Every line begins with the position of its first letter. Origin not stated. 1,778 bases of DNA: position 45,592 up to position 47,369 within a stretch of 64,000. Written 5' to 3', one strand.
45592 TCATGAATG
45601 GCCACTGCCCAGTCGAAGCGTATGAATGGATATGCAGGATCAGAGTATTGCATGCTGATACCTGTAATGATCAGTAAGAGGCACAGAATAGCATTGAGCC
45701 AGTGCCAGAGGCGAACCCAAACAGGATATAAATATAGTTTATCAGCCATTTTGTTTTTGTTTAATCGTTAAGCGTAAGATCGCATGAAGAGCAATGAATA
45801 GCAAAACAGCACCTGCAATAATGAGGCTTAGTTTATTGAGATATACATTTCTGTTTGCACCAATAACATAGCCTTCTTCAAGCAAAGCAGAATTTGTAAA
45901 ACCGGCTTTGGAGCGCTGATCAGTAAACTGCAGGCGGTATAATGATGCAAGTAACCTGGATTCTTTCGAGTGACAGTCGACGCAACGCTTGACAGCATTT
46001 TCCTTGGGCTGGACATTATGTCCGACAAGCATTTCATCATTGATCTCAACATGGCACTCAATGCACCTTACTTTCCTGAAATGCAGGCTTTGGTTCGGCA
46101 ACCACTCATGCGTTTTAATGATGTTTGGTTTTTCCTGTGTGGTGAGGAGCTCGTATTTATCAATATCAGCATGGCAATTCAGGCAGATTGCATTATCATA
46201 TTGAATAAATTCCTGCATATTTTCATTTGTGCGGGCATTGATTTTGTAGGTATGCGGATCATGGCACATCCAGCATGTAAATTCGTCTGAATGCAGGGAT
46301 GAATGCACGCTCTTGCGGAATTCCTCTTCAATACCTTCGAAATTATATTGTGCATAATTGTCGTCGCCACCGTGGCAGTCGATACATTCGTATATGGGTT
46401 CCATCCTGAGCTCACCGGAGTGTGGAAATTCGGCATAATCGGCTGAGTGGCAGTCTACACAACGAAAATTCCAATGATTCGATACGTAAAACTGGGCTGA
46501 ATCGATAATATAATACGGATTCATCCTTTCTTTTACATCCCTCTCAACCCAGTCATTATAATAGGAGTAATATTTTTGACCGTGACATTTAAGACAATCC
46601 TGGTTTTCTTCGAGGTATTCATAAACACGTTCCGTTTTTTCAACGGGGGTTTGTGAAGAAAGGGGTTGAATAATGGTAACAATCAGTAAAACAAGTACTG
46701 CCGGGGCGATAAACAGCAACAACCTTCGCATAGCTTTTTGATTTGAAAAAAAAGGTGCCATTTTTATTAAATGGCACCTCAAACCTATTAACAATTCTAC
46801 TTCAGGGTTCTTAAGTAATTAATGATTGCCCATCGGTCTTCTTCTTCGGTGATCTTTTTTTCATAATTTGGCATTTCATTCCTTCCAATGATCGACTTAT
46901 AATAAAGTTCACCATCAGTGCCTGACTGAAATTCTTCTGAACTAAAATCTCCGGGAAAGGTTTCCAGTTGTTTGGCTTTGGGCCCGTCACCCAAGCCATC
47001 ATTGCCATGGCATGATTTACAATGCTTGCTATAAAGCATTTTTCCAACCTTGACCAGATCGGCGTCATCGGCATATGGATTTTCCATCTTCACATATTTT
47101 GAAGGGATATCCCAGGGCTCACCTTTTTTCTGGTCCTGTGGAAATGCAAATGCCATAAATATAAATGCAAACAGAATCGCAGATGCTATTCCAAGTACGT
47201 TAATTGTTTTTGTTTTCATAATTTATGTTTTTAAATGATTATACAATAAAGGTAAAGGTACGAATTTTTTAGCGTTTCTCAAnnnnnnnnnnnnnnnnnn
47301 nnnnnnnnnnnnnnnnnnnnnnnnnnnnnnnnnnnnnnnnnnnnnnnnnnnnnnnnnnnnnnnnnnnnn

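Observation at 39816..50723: Cytochrome / beta-barrel / quinol-dehydrogenase / haem-lyase supercluster beside a Crp/Fnr regulator: candidate uncharacterised trans-envelope electron-transfer system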

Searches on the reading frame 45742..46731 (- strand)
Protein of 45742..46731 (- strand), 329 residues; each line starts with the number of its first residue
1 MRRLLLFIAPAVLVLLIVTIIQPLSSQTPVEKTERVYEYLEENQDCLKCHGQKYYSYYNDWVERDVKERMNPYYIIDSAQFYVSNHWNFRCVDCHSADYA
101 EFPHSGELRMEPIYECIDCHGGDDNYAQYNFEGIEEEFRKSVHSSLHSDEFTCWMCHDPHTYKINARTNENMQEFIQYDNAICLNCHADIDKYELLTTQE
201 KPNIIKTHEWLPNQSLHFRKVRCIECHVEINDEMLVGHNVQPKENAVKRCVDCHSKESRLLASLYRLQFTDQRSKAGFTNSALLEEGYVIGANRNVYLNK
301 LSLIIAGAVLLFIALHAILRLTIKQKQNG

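Call 3: search_protein_families(library=pfam, proteins=[window:45742-46731:-], max_evalue=0.01)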
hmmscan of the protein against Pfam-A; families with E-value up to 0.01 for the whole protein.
window:45742-46731:- (329 aa): 6 families
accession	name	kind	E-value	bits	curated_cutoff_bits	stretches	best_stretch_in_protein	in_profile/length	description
PF14522.11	Cytochrome_C7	-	3.9e-14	52.7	24.8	3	86-126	8-54/67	Cytochrome c7 and related cytochrome c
PF14537.11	Cytochrom_c3_2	-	1.1e-13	51.8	25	2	88-163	6-70/79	Cytochrome c3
PF22113.1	Mtrc-MtrF_II-IV_dom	-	1.4e-08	34.9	30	2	90-257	8-166/176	Outer membrane cytochrome MtrC/MtrF-like, domains II/IV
PF09699.15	Paired_CXXCH_1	-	4.4e-08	33.1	20.6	1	146-190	4-39/41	Doubled CXXCH motif (Paired_CXXCH_1)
PF02085.21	Cytochrom_CIII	-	2.1e-06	28.4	22.9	1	66-187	8-101/101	Class III cytochrome C family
PF22678.1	Cytochrom_c_NrfB-like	-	0.00029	21.7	27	0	116-192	1-73/89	Cytochrome c-type protein NrfB-like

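Call 6: search_solved_structures(query=window:45742-46731:-, max_evalue=1, show_alignments=2)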
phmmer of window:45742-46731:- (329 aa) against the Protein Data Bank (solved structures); distinct sequences matched with E-value up to 1: 9.
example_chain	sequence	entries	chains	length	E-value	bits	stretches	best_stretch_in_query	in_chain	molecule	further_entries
28pb_A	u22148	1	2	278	1.4e-07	34.2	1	71-230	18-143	Cytochrome c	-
6qvm_A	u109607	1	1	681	0.00012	24.5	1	44-137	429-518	Multiheme cytochrome cf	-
6v0a_A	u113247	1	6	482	0.011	18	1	208-263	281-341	Nitrite reductase (cytochrome; ammonia-forming)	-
3bng_A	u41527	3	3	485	0.066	15.5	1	212-270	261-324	Cytochrome c-552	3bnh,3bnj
8bcx_A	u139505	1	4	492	0.11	14.8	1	207-261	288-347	Nitrite reductase (cytochrome; ammonia-forming)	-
2ozy_A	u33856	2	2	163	0.12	14.7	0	112-257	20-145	Cytochrome c-type protein nrfB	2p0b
1fs7_A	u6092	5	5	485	0.13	14.6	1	212-270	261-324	CYTOCHROME C NITRITE REDUCTASE | Cytochrome c-552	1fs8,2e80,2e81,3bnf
1fs9_A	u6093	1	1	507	0.14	14.5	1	212-270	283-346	CYTOCHROME C NITRITE REDUCTASE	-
1jni_A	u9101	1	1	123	0.39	13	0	231-280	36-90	DIHEME CYTOCHROME C NAPB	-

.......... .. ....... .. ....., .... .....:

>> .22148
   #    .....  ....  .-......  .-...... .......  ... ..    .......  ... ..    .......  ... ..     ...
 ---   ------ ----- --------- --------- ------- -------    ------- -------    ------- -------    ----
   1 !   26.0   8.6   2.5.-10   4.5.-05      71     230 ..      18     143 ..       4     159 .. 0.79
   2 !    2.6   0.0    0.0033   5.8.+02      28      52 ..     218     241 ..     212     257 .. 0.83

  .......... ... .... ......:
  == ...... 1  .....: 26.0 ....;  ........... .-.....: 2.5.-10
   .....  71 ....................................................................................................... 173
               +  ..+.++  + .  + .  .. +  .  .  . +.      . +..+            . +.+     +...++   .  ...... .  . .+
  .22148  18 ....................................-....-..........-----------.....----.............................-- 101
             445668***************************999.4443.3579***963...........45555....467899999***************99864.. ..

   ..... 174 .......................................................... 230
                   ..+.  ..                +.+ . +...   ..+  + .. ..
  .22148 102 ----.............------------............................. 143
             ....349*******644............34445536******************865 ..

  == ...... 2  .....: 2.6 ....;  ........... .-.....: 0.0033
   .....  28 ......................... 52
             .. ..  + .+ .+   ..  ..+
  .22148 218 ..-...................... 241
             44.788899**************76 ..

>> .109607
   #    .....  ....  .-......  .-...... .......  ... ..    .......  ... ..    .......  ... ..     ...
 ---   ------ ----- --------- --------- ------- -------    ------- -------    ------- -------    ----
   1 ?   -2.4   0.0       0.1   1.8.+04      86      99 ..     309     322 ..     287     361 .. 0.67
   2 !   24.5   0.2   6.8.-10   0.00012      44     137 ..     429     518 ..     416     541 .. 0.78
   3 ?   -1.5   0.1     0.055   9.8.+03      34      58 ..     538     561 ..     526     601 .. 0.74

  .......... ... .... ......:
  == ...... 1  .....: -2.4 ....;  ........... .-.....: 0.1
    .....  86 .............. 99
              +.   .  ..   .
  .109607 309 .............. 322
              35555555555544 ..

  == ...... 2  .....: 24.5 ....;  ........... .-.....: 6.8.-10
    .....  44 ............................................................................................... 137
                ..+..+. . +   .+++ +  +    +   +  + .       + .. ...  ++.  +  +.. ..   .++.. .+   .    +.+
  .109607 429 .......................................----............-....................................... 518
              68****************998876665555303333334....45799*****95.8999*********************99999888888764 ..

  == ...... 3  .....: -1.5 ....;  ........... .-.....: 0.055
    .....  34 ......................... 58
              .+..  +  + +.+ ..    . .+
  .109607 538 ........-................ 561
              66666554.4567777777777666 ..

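Call 7: search_protein_families(library=ncbifam, proteins=[window:45742-46731:-], max_evalue=0.01)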
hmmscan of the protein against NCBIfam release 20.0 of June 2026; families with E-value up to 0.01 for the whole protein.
window:45742-46731:- (329 aa): 7 families
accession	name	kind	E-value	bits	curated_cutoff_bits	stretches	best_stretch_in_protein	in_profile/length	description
NF008659.0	PRK11659.1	equivalog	8e-09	35.4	184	1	108-258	41-171/188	cytochrome c nitrite reductase pentaheme subunit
TIGR03146.1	cyt_nit_nrfB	equivalog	1.2e-06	28.9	166.6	1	107-256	5-143/145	cytochrome c nitrite reductase pentaheme subunit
TIGR03507.1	decahem_SO1788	subfamily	1.2e-06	27.3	209.3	1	91-280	164-326/672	OmcA/MtrC family decaheme c-type cytochrome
TIGR03153.1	cytochr_NrfH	equivalog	5.7e-06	26.4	134.2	1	214-256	96-135/138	cytochrome c nitrite reductase small subunit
TIGR04257.1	nanowire_3heme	domain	1.8e-05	24.8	40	0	144-191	17-62/75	c(7)-type cytochrome triheme domain-containing protein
TIGR01905.1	paired_CXXCH_1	subfamily_domain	0.00079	19.3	25.2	0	152-189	8-38/41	doubled CXXCH domain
NF047727.1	4hemeCytCCctA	equivalog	0.0073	16.4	180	0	218-257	55-90/109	tetraheme c-type cytochrome CctA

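Call 51: search_protein_representatives(protein=window:45742-46731:-)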
Query: 329 residues. Proteins with E-value up to 0.001 (for the whole library): 354; up to 1e-10: 262; up to 1e-30: 129. The best 150 are listed.
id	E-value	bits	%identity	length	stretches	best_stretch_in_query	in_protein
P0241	4.1e-99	348.2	48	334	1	38-325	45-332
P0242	1.4e-94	333.3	48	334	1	23-324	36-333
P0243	1.2e-87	310.5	42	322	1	2-322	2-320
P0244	1.6e-84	300.3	42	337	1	3-322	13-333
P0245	1.5e-83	297.1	42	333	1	7-322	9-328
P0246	3.5e-83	295.9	44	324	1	2-326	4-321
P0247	4.8e-83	295.4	49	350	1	74-326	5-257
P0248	4.3e-76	272.6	41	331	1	40-325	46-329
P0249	1.1e-74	267.9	46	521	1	41-324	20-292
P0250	6.0e-74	265.5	54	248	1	21-226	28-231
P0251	1.8e-73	263.9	43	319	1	38-319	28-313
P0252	7.5e-72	258.6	39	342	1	21-326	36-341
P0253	1.6e-71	257.6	38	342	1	5-325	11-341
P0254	3.0e-70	253.4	39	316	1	6-322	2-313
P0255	2.1e-69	250.6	51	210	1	117-325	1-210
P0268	3.4e-58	213.7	35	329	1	5-327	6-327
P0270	4.5e-55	203.5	34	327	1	4-327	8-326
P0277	1.2e-53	198.8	34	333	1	33-326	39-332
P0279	1.4e-53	198.6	35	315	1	23-328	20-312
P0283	2.1e-52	194.7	32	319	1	16-323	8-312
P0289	1.4e-50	188.7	34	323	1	41-327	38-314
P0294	1.6e-47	178.7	32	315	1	41-323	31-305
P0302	6.8e-46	173.3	34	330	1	41-323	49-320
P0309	2.5e-44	168.2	32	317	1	43-320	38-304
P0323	1.4e-40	155.8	32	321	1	12-321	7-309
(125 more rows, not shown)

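Call 52: list_cluster_members(proteins=[P0268, P0270, P0277, P0279, P0283, P0289, P0294, P0302, P0309, P0323])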
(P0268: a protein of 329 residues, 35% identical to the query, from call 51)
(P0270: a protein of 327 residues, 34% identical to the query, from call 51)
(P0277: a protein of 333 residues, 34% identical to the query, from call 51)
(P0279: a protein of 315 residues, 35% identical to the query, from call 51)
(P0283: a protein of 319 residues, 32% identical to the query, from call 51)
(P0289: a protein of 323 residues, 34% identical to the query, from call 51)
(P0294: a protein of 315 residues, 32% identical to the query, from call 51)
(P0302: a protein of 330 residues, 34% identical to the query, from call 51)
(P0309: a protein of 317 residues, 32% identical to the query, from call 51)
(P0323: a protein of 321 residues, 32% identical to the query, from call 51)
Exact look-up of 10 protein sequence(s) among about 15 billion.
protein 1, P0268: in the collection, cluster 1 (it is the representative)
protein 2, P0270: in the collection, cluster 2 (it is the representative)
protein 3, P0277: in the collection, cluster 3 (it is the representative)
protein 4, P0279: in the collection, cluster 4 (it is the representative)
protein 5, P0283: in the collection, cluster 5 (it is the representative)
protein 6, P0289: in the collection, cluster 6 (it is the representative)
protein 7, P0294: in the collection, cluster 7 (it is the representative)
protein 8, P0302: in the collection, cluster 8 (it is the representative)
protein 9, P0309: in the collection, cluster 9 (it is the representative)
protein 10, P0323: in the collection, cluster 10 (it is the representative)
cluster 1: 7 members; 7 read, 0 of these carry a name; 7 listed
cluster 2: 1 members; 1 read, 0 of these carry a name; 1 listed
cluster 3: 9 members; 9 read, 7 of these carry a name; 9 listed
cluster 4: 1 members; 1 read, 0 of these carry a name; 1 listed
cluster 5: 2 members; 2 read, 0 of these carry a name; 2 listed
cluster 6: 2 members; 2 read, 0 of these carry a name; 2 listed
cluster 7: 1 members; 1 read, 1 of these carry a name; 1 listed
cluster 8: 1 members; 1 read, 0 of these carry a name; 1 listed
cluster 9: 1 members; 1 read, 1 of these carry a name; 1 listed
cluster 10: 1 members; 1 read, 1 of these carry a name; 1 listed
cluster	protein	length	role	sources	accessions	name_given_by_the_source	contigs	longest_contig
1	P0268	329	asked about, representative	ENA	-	-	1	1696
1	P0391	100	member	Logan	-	-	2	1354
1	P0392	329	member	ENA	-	-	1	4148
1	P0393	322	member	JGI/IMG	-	-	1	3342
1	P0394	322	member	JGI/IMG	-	-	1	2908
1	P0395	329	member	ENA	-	-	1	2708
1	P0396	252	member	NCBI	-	-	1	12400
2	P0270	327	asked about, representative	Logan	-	-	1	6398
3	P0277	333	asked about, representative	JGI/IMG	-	hypothetical protein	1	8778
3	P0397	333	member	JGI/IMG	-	hypothetical protein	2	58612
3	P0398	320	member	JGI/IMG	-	hypothetical protein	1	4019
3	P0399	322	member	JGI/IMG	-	hypothetical protein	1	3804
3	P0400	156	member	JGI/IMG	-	formate-dependent nitrite reductase cytochrome c552 subunit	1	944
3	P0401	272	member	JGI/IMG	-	hypothetical protein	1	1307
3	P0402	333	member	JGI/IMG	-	hypothetical protein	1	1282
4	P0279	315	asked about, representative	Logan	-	-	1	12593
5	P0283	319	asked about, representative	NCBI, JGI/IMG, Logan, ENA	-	-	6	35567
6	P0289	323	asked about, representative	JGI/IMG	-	-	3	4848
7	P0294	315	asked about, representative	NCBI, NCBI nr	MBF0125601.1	MAG: cytochrome c3 family protein [Magnetococcales bacterium] | cytochrome c3 family protein [Magnetococcales bacterium]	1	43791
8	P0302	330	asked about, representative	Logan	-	-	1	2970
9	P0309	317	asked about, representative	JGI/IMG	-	hypothetical protein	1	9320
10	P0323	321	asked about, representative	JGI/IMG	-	hypothetical protein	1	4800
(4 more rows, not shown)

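Call 57: find_homologous_proteins(query=A3, max_evalue=0.00001)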
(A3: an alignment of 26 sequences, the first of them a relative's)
Query A3 (26 sequences) (318 aa, profile of the alignment): 328 proteins with E <= 0.00001 among 8000 candidates; the best 120 are listed.
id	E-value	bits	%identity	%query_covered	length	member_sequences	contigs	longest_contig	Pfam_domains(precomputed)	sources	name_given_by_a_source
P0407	8.8e-114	398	43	89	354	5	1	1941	PF09699.16,PF14537.12,PF14522.12,PF22113.2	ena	-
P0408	4.1e-112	392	41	91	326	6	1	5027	PF09699.16,PF14537.12,PF14522.12,PF22113.2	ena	-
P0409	1.7e-110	387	45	90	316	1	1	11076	PF09699.16,PF14537.12,PF14522.12,PF22113.2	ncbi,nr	ncbi:MAG: cytochrome c3 family protein [Magnetococcales bacterium]|nr:cytochrome c3 family protein [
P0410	4.9e-110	385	42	91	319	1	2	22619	PF09699.16,PF14537.12,PF02085.22,PF14522.12,PF22113.2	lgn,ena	-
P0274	2.0e-109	383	100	100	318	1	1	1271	PF09699.16,PF14537.12,PF14522.12,PF22113.2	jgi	jgi:hypothetical protein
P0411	3.2e-108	379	43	94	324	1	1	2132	PF09699.16,PF14537.12,PF22678.2,PF14522.12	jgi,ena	jgi:hypothetical protein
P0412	3.3e-108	379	45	94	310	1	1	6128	PF09699.16,PF14537.12,PF22678.2,PF02085.22,PF14522.12,PF22113.2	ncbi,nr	ncbi:MAG: cytochrome c3 family protein [Magnetococcales bacterium]|nr:cytochrome c3 family protein [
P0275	4.7e-108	379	43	97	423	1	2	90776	PF09699.16,PF14537.12,PF22678.2,PF14522.12,PF22113.2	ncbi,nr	ncbi:MAG: cytochrome c3 family protein [Magnetococcales bacterium]|nr:cytochrome c3 family protein [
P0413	3.5e-107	376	43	93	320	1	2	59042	PF09699.16,PF14537.12,PF22678.2,PF14522.12,PF22113.2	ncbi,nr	ncbi:MAG: hypothetical protein HQL66_01680 [Magnetococcales bacterium]|nr:hypothetical protein [Magn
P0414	5.7e-107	375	40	97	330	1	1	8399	PF09699.16,PF14537.12,PF14522.12,PF22113.2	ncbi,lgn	-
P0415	8.9e-107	375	40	93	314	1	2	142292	PF09699.16,PF14537.12,PF22678.2,PF02085.22,PF14522.12,PF22113.2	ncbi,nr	ncbi:MAG: cytochrome c3 family protein [Magnetococcales bacterium]|nr:cytochrome c3 family protein [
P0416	1.2e-106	374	40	90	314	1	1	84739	PF09699.16,PF14537.12,PF02085.22,PF00684.26,PF14522.12,PF22113.2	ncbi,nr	ncbi:MAG: cytochrome c3 family protein [Magnetococcales bacterium]|nr:cytochrome c3 family protein [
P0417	1.4e-106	374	46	100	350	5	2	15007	PF09699.16,PF14537.12,PF02085.22,PF14522.12,PF22113.2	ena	-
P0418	3.7e-106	373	52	90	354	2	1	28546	PF09699.16,PF14537.12,PF14522.12,PF22113.2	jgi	-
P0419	3.7e-106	373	42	99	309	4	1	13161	PF09699.16,PF14537.12,PF03264.20,PF14522.12,PF22113.2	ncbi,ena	-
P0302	5.2e-94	333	32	95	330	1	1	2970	PF09699.16,PF14537.12,PF02085.22,PF14522.12,PF22113.2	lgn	-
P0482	1.8e-86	308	35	97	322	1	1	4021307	PF09699.16,PF14537.12,PF02085.22,PF14522.12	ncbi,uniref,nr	ncbi:cytochrome c3 family protein [Magnetospira sp. QH-2]|uniref:cytochrome c3 family protein n=1 Ta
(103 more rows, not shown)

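Call 59: find_encoding_contigs(protein=P0482, flank=8000, max_places=1)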
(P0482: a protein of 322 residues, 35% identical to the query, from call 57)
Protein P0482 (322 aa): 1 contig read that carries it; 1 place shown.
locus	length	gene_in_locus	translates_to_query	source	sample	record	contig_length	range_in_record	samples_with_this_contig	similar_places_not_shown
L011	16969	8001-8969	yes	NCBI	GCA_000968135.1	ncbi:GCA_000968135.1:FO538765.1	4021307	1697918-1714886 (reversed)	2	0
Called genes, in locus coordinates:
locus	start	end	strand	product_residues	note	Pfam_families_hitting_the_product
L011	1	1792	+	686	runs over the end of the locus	PF02743:dCache_1, PF00672:HAMP (weak), PF07228:SpoIIE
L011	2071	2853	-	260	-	PF00027:cNMP_binding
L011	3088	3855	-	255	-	PF13677:MotB_plug, PF00691:OmpA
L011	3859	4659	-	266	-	PF01618:MotA_ExbB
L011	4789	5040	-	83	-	PF13441:Gly-zipper_YMGG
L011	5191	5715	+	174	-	PF00436:SSB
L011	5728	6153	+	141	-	PF04828:GFA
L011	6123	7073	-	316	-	PF00126:HTH_1, PF03466:LysR_substrate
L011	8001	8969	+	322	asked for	PF02085:Cytochrom_CIII (faint), PF09699:Paired_CXXCH_1 (faint), PF14522:Cytochrome_C7 (faint), PF14537:Cytochrom_c3_2 (faint)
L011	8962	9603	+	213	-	PF01292:Ni_hydr_CYTB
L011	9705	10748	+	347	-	PF09459:EB_dh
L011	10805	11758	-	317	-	PF00111:Fer2, PF00211:Guanylate_cyc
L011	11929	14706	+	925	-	PF00521:DNA_topoisoIV, PF03989:DNA_gyraseA_C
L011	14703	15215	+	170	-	PF01467:CTP_transf_like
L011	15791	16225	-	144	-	PF00571:CBS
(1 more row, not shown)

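Call 74: search_solved_structures(query=A4, max_evalue=0.01, show_alignments=1)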
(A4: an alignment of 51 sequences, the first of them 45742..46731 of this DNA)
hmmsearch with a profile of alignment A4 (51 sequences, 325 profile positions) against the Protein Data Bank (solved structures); distinct sequences matched with E-value up to 0.01: 48.
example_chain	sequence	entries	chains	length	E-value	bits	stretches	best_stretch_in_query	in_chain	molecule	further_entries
28pb_A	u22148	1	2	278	3.6e-19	72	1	41-225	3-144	Cytochrome c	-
6v0a_A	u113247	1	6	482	6.7e-12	48.2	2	203-257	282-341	Nitrite reductase (cytochrome; ammonia-forming)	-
6qvm_A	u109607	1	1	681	3.1e-10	42.7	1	127-184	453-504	Multiheme cytochrome cf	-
6r2q_A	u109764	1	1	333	5.9e-09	38.5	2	67-187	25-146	Cystathionine beta-synthase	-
8bcx_A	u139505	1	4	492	6.4e-09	38.4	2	203-253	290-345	Nitrite reductase (cytochrome; ammonia-forming)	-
6i5b_A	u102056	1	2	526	6.3e-08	35.1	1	139-252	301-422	Uncharacterized protein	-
1gu6_A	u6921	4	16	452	3e-07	32.9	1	107-264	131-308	CYTOCHROME C552 | Cytochrome c-552 | Cytochrome c nitrite reductase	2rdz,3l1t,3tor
2rf7_A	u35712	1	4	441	3.6e-07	32.6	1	107-264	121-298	Cytochrome c-552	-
4wjy_A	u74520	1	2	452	1.2e-06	30.9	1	107-264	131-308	Cytochrome c-552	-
3ubr_A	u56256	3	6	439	1.8e-06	30.3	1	106-264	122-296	Cytochrome c-552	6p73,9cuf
2ozy_A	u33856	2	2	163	2e-06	30.2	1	102-251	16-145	Cytochrome c-type protein nrfB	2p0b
1sp3_A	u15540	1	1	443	4.2e-06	29.1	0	229-261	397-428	cytochrome c, putative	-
1fs7_A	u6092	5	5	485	5.3e-06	28.8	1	107-264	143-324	CYTOCHROME C NITRITE REDUCTASE | Cytochrome c-552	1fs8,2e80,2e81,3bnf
1fs9_A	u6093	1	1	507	6.4e-06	28.5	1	107-264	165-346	CYTOCHROME C NITRITE REDUCTASE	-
3ucp_A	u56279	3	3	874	6.8e-06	28.4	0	161-224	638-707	UndA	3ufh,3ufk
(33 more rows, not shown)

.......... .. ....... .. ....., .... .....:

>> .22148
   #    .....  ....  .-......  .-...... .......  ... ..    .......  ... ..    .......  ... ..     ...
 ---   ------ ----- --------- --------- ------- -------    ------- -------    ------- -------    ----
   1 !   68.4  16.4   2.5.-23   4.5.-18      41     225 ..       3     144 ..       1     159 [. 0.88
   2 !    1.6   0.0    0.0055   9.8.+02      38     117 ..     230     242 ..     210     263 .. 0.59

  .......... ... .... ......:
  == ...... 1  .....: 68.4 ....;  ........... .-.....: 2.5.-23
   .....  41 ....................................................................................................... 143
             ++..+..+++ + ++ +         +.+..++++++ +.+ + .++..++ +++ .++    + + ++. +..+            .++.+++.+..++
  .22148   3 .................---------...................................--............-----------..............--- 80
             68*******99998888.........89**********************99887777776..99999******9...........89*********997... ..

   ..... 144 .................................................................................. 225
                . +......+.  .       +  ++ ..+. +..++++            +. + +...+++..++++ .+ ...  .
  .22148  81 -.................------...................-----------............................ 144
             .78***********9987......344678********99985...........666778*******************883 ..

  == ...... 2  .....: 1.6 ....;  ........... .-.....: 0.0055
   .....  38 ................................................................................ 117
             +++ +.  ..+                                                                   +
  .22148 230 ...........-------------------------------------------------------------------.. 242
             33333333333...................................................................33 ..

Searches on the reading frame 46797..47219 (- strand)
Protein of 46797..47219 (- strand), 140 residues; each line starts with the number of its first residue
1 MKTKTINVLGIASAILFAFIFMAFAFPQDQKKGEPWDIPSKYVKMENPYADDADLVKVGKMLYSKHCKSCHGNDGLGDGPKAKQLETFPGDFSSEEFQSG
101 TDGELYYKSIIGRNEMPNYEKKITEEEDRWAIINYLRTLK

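Call 3: search_protein_families(library=pfam, proteins=[window:46797-47219:-], max_evalue=0.01)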
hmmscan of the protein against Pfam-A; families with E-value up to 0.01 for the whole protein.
window:46797-47219:- (140 aa): 2 families
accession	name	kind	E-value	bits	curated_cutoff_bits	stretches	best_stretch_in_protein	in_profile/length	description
PF00034.26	Cytochrom_C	-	9e-12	46.6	21.3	1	58-140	3-90/90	Cytochrome c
PF13442.11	Cytochrome_CBB3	-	6.1e-10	39.7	27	1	56-136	3-68/68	Cytochrome C oxidase, cbb3-type, subunit III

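Call 7: search_protein_families(library=ncbifam, proteins=[window:46797-47219:-], max_evalue=0.01)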
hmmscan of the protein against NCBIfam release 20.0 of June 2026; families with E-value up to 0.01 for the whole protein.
window:46797-47219:- (140 aa): 9 families
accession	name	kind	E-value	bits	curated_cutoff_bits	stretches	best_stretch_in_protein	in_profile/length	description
NF011054.0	PRK14486.1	equivalog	7.5e-12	45.3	447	1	43-139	202-290/294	putative bifunctional cbb3-type cytochrome c oxidase subunit II/cytochrome c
TIGR04494.1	c550_PedF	equivalog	2.7e-09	37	122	1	43-138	37-129/133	cytochrome c-550 PedF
NF050122.1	bc1_QcrC_actin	exception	9.1e-08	31.7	200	1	50-78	35-65/253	cytochrome bc1 complex diheme cytochrome c subunit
NF033864.1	cytochrome579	equivalog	1.3e-06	28.3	280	1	40-108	33-104/179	cytochrome 579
TIGR00782.1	ccoP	equivalog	1.8e-05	24.2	179.95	1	41-82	187-229/285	cytochrome-c oxidase, cbb3-type subunit III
TIGR03872.1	cytochrome_MoxG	equivalog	0.00026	21.2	147.8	1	46-77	34-65/133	cytochrome c(L), periplasmic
NF040606.1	CytoC_perox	subfamily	0.00032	20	150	0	52-73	294-315/524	di-heme-cytochrome C peroxidase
NF045930.1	Cytc6PetJCyano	equivalog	0.00081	19.3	135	0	53-127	25-94/110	cytochrome c6 PetJ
NF045774.1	cytochro_C551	exception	0.0029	17.5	118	1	56-136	39-106/110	cytochrome c551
